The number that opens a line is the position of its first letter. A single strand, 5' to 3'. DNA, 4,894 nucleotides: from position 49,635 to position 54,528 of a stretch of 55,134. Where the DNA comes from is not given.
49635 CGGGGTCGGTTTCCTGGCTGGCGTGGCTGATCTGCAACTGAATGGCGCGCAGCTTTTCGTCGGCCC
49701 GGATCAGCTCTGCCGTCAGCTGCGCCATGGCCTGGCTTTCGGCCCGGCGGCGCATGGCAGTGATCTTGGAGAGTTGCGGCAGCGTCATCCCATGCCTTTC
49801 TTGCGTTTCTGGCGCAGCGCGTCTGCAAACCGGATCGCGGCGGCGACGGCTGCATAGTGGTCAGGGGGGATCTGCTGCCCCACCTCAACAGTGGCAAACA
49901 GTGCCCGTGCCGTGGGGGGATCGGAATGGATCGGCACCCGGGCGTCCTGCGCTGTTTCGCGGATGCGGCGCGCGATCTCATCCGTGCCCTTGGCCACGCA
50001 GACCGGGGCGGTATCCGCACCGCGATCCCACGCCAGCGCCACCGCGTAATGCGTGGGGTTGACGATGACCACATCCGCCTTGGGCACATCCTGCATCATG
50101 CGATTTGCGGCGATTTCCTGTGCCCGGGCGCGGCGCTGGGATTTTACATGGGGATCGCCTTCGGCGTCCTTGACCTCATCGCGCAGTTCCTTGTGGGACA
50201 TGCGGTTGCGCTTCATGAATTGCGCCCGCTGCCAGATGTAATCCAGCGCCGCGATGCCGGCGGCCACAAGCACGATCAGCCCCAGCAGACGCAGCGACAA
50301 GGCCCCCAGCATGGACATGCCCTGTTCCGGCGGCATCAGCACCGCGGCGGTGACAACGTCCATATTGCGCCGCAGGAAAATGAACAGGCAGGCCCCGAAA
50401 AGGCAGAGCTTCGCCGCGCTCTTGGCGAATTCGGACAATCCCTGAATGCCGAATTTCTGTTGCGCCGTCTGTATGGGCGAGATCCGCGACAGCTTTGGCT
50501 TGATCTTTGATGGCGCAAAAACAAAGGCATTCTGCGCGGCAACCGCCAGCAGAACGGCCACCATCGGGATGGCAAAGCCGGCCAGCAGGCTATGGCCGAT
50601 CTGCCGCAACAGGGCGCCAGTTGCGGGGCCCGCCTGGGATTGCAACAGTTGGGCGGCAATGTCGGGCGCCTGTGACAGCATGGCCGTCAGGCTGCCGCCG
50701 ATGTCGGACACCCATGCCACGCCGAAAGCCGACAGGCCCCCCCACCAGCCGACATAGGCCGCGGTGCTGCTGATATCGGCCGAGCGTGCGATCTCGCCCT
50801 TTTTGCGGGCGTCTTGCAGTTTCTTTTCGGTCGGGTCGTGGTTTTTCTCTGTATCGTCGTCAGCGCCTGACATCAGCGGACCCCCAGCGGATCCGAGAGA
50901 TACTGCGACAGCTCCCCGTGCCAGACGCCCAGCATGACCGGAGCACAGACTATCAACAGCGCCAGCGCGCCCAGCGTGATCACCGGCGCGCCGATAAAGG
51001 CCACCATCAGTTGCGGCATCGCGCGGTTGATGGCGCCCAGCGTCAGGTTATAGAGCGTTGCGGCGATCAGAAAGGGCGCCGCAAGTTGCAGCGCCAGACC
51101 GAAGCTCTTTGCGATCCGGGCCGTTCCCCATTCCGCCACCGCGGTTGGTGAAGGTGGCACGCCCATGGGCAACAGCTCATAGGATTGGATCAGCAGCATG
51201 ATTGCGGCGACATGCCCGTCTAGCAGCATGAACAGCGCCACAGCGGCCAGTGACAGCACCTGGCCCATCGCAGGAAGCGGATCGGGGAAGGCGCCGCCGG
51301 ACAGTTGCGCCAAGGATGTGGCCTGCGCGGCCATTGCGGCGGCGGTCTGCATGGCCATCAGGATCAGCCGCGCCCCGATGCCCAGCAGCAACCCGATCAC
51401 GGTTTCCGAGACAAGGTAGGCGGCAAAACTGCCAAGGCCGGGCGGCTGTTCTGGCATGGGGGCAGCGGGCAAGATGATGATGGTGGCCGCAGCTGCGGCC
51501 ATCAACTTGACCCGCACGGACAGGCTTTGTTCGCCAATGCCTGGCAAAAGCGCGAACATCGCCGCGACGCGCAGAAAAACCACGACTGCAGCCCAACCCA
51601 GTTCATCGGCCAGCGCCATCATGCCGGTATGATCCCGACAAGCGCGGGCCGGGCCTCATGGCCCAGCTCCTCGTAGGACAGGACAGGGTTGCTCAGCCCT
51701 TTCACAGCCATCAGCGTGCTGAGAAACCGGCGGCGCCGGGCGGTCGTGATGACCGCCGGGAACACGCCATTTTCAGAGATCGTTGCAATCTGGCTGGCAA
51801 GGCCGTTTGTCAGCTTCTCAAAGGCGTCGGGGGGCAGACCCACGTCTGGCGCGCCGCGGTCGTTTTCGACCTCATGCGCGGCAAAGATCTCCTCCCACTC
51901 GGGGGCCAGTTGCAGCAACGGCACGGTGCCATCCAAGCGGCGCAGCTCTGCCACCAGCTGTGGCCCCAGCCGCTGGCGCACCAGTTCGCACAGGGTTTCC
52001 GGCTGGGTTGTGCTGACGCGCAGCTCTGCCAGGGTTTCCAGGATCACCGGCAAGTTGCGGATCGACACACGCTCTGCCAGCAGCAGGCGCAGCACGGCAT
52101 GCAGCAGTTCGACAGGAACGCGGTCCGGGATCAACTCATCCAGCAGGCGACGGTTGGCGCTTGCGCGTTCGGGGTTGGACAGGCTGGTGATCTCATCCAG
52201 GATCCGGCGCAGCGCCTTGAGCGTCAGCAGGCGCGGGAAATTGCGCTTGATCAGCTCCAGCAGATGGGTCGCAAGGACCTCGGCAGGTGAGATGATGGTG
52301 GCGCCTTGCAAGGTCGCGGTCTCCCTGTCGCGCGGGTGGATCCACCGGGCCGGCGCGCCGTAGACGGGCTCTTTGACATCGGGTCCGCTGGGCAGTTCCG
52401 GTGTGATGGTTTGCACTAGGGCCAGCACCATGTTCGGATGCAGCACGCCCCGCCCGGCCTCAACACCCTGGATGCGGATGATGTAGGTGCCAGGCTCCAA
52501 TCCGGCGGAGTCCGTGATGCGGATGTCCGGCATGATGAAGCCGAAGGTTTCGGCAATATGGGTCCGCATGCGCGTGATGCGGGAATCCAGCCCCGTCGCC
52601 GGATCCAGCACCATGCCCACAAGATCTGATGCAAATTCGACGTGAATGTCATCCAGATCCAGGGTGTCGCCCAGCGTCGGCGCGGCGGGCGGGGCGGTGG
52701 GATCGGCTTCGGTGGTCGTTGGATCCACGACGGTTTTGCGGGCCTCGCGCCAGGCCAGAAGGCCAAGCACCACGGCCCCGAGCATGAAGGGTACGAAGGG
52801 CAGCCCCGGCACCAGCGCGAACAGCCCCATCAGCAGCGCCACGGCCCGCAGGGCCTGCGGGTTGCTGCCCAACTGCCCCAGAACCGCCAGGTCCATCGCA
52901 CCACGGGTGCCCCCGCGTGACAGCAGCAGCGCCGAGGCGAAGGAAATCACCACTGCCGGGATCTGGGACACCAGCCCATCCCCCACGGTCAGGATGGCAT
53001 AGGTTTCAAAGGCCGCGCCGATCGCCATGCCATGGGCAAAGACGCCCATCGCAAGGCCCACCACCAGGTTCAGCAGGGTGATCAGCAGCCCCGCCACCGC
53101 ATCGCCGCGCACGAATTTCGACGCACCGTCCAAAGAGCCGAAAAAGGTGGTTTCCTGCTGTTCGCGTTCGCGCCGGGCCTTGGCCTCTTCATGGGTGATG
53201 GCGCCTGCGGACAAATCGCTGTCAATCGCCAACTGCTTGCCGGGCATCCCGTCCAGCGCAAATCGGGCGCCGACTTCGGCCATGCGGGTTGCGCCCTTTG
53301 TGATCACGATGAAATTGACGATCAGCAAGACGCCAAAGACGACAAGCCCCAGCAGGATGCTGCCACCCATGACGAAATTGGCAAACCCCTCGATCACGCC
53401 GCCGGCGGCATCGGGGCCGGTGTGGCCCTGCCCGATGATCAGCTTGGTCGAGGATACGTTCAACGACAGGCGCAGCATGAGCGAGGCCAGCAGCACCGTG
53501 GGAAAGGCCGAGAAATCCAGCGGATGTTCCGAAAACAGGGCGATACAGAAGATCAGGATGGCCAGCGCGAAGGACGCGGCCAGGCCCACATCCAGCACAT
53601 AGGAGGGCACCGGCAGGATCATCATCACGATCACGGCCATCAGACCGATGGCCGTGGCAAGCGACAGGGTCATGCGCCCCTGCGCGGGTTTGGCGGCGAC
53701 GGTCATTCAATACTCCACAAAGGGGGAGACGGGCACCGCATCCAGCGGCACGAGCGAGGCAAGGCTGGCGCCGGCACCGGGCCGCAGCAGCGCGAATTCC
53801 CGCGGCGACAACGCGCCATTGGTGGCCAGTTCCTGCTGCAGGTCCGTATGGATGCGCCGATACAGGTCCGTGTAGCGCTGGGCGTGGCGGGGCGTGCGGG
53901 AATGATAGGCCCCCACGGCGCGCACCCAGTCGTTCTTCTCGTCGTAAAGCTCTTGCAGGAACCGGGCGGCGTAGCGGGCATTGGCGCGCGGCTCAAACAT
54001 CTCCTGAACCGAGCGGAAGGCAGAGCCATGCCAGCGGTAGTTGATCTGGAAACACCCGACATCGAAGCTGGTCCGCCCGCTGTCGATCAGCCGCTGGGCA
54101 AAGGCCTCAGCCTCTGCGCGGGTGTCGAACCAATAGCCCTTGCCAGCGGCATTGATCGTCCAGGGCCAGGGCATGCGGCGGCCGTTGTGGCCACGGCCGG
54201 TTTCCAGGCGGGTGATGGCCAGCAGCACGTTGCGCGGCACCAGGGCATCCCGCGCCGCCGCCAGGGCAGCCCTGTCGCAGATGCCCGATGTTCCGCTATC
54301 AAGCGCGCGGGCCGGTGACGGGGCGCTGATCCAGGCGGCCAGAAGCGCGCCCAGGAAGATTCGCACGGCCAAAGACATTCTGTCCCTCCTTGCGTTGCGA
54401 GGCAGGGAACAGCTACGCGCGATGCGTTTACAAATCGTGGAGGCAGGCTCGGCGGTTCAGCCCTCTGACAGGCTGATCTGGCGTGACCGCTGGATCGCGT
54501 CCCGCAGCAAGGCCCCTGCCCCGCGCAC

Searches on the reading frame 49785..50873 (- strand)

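Call 24: search_protein_families(library=pfam, proteins=[window:49785-50873:-], max_evalue=0.00001)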
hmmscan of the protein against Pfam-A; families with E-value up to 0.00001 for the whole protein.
window:49785-50873:- (362 aa): 1 family
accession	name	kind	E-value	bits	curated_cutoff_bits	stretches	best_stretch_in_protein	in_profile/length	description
PF01312.24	Bac_export_2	-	3.8e-110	368.7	24.4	1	9-349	2-334/335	FlhB HrpN YscU SpaS Family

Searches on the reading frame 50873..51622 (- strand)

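Call 63: search_protein_families(library=pfam, proteins=[window:50873-51622:-], max_evalue=0.00001)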
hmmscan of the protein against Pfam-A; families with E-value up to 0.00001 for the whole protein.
window:50873-51622:- (249 aa): 1 family
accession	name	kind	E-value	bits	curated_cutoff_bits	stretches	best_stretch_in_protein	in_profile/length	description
PF01311.25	Bac_export_1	-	1.3e-45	156.3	27.8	1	11-239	3-228/230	Bacterial export proteins, family 1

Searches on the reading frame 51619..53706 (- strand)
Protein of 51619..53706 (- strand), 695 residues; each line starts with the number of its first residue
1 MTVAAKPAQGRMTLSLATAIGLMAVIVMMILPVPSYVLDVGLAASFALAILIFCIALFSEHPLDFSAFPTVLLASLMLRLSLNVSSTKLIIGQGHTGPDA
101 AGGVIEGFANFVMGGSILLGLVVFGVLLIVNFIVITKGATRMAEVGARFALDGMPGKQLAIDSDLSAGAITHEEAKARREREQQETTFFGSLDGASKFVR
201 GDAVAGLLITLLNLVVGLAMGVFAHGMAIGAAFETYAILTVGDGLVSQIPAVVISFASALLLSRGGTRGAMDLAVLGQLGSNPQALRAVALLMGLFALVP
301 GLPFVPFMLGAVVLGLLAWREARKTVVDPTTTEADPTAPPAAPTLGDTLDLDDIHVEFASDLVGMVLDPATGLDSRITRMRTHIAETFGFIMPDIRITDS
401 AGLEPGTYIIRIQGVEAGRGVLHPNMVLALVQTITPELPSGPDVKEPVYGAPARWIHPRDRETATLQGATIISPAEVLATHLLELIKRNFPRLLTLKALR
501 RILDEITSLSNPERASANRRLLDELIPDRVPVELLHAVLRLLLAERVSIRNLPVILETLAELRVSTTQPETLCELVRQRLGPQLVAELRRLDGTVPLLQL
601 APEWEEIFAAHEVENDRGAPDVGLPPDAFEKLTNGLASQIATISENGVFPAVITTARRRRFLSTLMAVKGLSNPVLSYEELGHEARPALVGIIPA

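Call 24: search_protein_families(library=pfam, proteins=[window:51619-53706:-], max_evalue=0.00001)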
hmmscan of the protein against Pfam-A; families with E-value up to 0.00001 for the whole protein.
window:51619-53706:- (695 aa): 1 family
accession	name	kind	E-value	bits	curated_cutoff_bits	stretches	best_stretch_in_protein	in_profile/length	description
PF00771.25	FHIPEP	-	4.5e-214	713.2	29.1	1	25-684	1-655/657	FHIPEP family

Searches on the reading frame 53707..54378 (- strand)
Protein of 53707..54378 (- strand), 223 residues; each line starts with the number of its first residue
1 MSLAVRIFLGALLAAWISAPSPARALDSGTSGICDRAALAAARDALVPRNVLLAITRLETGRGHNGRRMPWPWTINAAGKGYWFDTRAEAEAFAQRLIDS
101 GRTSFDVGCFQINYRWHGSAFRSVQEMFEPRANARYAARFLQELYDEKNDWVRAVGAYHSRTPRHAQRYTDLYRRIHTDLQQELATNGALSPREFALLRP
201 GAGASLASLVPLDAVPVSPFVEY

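Call 24: search_protein_families(library=pfam, proteins=[window:53707-54378:-], max_evalue=0.00001)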
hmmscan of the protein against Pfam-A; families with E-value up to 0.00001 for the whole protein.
window:53707-54378:- (223 aa): 1 family
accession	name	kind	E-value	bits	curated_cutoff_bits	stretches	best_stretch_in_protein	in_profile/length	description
PF01464.25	SLT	-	2.4e-06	27.5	21.3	1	103-160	34-96/117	Transglycosylase SLT domain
